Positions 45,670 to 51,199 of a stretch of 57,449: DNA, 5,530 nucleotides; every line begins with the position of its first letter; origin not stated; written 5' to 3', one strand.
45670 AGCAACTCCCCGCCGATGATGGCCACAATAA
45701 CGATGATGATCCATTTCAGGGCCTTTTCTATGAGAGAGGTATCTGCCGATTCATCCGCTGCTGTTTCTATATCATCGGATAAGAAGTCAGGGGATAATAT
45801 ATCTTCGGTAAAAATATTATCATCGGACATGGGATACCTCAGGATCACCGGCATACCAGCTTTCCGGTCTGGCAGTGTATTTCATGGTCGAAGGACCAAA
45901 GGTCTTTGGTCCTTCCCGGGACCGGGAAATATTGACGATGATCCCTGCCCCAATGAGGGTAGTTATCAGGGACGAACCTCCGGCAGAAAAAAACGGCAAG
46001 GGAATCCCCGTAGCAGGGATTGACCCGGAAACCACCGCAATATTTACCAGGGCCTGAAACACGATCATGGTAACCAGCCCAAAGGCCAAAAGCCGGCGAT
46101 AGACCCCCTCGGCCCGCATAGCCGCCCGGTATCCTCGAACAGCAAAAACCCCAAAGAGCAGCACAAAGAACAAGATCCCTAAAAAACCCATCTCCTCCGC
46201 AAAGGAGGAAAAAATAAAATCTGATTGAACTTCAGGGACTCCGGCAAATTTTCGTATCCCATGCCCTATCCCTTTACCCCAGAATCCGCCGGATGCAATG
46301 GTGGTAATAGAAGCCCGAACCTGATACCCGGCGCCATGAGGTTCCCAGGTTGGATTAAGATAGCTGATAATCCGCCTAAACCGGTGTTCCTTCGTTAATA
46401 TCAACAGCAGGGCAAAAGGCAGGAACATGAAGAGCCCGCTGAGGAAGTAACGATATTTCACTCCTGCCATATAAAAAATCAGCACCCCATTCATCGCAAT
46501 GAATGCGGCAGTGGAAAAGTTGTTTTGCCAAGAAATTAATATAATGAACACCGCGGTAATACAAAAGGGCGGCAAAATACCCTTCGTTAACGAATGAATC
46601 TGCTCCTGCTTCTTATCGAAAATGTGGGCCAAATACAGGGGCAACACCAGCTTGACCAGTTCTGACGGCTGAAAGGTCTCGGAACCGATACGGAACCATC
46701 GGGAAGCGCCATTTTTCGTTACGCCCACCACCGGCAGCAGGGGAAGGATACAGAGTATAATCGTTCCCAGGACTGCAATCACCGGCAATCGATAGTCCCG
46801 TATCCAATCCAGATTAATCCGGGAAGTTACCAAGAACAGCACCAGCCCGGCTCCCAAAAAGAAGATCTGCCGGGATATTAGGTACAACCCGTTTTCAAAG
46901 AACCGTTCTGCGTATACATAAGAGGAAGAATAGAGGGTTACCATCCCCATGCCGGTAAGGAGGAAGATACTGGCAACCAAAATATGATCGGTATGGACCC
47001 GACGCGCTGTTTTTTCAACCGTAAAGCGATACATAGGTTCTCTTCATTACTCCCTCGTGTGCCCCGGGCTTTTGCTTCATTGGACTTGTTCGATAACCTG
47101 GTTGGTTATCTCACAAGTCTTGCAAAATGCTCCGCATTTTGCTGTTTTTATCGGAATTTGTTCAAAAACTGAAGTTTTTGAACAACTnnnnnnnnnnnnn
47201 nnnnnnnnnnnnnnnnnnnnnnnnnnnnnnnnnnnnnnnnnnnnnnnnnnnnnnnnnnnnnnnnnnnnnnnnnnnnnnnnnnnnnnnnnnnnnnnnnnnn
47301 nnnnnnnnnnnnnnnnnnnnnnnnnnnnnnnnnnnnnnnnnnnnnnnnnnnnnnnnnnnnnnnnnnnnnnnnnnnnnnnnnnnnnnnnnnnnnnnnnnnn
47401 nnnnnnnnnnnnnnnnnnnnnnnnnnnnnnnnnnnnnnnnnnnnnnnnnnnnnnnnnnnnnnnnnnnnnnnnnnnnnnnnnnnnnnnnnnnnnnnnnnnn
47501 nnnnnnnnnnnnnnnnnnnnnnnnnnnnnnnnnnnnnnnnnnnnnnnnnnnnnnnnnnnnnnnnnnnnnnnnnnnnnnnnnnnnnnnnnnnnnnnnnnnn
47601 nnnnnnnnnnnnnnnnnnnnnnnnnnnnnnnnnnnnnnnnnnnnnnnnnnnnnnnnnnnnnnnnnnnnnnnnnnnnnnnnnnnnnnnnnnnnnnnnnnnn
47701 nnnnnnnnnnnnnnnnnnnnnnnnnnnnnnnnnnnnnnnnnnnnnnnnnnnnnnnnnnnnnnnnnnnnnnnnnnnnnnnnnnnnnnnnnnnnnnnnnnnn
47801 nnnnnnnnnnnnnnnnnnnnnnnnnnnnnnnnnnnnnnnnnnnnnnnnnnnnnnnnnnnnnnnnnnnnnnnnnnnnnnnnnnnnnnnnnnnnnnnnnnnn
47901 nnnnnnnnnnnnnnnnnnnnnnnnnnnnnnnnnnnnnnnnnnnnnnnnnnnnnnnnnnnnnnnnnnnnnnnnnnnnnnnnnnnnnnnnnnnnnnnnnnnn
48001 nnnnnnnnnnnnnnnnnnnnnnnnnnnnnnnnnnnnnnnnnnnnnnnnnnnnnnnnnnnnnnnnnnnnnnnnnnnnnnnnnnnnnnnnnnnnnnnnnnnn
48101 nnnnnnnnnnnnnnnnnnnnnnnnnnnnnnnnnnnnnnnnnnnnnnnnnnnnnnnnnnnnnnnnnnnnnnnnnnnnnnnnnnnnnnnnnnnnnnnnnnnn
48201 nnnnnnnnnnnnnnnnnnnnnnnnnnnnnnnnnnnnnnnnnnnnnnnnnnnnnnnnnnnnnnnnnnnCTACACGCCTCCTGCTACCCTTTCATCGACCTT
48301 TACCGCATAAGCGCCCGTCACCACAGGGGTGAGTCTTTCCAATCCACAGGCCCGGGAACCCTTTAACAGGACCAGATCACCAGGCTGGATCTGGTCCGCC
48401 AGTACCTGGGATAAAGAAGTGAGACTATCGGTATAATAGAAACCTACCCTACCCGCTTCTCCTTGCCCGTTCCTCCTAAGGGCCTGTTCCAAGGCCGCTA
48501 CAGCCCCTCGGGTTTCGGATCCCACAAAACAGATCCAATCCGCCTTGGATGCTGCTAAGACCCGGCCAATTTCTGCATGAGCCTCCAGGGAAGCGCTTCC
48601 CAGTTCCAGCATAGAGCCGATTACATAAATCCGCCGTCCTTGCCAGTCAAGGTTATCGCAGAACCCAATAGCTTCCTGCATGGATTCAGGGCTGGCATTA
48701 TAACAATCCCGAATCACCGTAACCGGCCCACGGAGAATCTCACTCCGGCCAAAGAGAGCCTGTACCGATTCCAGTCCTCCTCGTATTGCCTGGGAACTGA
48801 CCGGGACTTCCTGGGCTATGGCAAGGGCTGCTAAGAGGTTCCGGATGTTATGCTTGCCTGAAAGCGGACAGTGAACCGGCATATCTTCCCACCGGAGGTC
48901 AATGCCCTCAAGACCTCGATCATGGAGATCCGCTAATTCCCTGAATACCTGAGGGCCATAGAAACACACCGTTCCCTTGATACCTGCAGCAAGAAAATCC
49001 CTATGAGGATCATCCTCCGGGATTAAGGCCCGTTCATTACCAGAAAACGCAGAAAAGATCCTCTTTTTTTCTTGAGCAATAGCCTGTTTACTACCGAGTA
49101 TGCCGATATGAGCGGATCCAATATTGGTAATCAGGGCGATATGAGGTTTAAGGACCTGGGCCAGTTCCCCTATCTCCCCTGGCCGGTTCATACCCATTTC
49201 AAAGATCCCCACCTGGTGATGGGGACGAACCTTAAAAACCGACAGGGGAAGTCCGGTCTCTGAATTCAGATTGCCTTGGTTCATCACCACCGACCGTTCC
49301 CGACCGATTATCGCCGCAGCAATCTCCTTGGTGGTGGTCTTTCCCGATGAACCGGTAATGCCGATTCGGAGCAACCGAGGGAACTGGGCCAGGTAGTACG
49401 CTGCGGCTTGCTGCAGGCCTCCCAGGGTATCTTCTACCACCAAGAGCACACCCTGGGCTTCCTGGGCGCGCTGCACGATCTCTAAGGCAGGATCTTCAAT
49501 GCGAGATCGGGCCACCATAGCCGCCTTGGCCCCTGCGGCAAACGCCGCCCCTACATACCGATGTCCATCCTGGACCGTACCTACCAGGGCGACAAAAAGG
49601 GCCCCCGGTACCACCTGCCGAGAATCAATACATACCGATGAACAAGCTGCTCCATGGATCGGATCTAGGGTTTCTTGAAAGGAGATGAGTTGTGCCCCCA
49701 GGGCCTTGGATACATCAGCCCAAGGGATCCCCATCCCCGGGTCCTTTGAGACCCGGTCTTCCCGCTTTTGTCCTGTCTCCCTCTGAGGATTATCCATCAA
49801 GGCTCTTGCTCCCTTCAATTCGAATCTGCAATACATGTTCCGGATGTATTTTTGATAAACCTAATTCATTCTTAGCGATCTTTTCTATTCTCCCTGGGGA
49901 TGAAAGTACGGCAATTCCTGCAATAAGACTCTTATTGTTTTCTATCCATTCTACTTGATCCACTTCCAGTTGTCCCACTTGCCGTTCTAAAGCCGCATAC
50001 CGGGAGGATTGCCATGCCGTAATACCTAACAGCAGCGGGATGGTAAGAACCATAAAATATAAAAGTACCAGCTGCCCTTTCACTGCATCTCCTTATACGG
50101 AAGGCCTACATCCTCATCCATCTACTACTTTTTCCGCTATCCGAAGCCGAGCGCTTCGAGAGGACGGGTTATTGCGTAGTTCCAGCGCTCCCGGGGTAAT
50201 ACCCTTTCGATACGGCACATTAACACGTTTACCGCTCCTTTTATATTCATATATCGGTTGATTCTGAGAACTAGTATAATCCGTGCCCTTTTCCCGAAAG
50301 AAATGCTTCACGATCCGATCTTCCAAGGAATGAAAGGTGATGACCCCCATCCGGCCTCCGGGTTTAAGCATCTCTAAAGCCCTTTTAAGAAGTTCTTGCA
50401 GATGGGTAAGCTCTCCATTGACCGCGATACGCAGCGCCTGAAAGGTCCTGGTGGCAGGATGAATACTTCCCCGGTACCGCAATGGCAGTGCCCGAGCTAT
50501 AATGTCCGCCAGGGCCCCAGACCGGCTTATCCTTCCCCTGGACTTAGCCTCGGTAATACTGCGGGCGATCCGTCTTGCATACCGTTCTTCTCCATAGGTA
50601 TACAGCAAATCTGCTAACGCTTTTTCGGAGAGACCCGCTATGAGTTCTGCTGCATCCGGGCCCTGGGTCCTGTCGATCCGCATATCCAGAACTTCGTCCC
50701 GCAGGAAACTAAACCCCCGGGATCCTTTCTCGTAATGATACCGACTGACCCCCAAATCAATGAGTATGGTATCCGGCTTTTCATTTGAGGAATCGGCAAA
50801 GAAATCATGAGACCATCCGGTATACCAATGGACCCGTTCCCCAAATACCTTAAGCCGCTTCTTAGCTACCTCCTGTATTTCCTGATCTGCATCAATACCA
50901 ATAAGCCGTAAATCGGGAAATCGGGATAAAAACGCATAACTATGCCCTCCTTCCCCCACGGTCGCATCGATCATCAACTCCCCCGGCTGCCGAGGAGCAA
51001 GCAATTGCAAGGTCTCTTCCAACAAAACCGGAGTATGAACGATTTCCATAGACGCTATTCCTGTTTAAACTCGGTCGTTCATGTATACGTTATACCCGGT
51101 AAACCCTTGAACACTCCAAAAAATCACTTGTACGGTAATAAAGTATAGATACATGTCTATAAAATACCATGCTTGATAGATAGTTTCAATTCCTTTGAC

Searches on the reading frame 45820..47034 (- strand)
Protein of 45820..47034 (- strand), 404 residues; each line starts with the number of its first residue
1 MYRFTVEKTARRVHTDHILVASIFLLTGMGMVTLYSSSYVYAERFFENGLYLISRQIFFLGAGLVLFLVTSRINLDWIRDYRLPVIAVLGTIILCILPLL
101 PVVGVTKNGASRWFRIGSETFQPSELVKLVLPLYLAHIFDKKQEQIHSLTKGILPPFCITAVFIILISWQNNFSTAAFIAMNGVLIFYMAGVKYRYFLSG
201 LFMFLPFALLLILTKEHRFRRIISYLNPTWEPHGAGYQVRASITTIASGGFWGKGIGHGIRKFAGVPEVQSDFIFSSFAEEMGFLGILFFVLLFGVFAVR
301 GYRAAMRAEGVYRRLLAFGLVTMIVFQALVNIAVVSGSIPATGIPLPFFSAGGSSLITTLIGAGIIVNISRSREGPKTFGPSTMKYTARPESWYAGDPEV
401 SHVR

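Call 30: search_protein_families(library=pfam, proteins=[window:45820-47034:-])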
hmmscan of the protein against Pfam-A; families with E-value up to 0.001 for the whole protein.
window:45820-47034:- (404 aa): 1 family
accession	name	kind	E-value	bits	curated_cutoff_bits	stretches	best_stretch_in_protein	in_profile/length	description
PF01098.24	FTSW_RODA_SPOVE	-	4.5e-100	335.5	26.4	1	20-373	5-354/356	Cell cycle protein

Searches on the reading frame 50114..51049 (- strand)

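Call 30: search_protein_families(library=pfam, proteins=[window:50114-51049:-])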
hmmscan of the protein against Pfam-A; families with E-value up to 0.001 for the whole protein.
window:50114-51049:- (311 aa): 2 families
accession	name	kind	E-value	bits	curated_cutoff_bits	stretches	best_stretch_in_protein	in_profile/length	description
PF01795.25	Methyltransf_5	-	3.4e-100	335.9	27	1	3-307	2-308/309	MraW methylase family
PF13649.12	Methyltransf_25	-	2.7e-05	25.2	27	0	28-83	3-58/97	Methyltransferase domain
